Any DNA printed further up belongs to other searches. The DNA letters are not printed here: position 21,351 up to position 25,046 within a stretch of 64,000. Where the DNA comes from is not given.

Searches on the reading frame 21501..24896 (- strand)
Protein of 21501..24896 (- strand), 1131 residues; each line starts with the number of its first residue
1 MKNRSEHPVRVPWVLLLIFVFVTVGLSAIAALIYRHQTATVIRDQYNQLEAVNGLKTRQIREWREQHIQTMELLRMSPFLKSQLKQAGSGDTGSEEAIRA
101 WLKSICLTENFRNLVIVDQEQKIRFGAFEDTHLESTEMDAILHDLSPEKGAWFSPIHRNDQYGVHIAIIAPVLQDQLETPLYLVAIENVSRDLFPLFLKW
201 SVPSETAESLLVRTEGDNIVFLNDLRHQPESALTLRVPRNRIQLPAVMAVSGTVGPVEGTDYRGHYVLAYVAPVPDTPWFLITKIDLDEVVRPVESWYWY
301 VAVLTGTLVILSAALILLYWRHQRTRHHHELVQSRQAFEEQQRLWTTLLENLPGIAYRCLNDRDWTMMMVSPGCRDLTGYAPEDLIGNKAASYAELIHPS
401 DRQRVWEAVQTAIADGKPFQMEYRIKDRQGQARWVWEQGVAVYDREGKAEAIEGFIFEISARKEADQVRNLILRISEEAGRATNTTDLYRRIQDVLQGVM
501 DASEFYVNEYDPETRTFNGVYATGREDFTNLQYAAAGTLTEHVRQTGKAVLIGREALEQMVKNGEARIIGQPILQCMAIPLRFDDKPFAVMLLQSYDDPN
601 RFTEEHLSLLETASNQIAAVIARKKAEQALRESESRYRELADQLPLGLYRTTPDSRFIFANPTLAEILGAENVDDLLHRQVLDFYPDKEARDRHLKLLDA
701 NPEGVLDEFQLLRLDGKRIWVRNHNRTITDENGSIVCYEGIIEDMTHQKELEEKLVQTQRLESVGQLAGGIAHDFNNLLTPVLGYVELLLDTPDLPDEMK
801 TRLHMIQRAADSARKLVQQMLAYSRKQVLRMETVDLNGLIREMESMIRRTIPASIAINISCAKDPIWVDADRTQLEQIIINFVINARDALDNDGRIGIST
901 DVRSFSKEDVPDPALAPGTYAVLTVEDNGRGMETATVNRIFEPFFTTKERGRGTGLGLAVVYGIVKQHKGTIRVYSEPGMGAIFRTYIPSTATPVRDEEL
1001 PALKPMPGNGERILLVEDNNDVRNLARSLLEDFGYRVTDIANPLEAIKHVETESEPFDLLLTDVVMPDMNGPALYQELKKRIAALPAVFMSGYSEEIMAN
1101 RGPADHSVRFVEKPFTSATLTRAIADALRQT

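Call 46: search_protein_families(library=ncbifam, proteins=[window:21501-24896:-])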
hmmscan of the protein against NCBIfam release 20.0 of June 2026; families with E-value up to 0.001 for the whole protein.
window:21501-24896:- (1131 aa): 129 families (the best 25 are shown)
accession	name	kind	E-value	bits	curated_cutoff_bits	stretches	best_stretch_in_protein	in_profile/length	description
NF010076.0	PRK13557.1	subfamily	1.3e-105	353.9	631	1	708-1127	107-532/540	histidine kinase famiy protein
NF046020.1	HisKinCckABruc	equivalog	1.9e-105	353.6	1000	1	624-1128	335-867/868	cell cycle histidine kinase CckA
NF046026.1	HisKinCckACaul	equivalog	2.1e-95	320.3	1000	1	655-1128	206-676/678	cell cycle histidine kinase CckA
NF010411.0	PRK13837.1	equivalog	2.1e-90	303.9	647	1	745-1130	431-814/828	two-component system VirA-like sensor kinase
NF052574.1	HisKinEspCMyxo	equivalog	2.2e-62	211.4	1200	1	625-1129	278-784/785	serine histidine kinase EspC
NF008468.0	PRK11360.1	equivalog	5.8e-58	196.7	646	1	656-992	289-610/616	two-component system sensor histidine kinase AtoS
NF052573.1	HisKinEspAMyxo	equivalog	2.9e-56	190.9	1400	2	618-1092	241-714/755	serine histidine kinase EspA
NF008302.0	PRK11091.1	equivalog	2.2e-41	141.9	838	1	618-1087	138-602/779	aerobic respiration two-component sensor histidine kinase ArcB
TIGR02956.1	TMAO_torS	equivalog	5.3e-40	137.3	676.5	1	773-1129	473-821/967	TMAO reductase system sensor histidine kinase/response regulator TorS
NF007688.0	PRK10364.1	equivalog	4e-38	131.4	479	1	748-993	224-454/460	two-component system sensor histidine kinase ZraS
NF047466.1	hybrid_RR_LvrB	exception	1.6e-35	123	500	1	747-989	135-375/377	hybrid histidine kinase/response regulator LvrB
NF041777.1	sens_FixL_Rhizob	equivalog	2.8e-34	118.6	850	2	749-991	247-482/485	sensor protein FixL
NF046044.1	PnpS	equivalog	7.9e-34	117.3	400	1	605-989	27-390/390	two-component system histidine kinase PnpS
TIGR00229.1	sensory_box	domain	1.2e-31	109.4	22.9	2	631-755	1-126/126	PAS domain S-box protein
NF041880.1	EPS_EpsF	equivalog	1.7e-31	109.3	900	2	622-985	131-488/492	response regulator EpsF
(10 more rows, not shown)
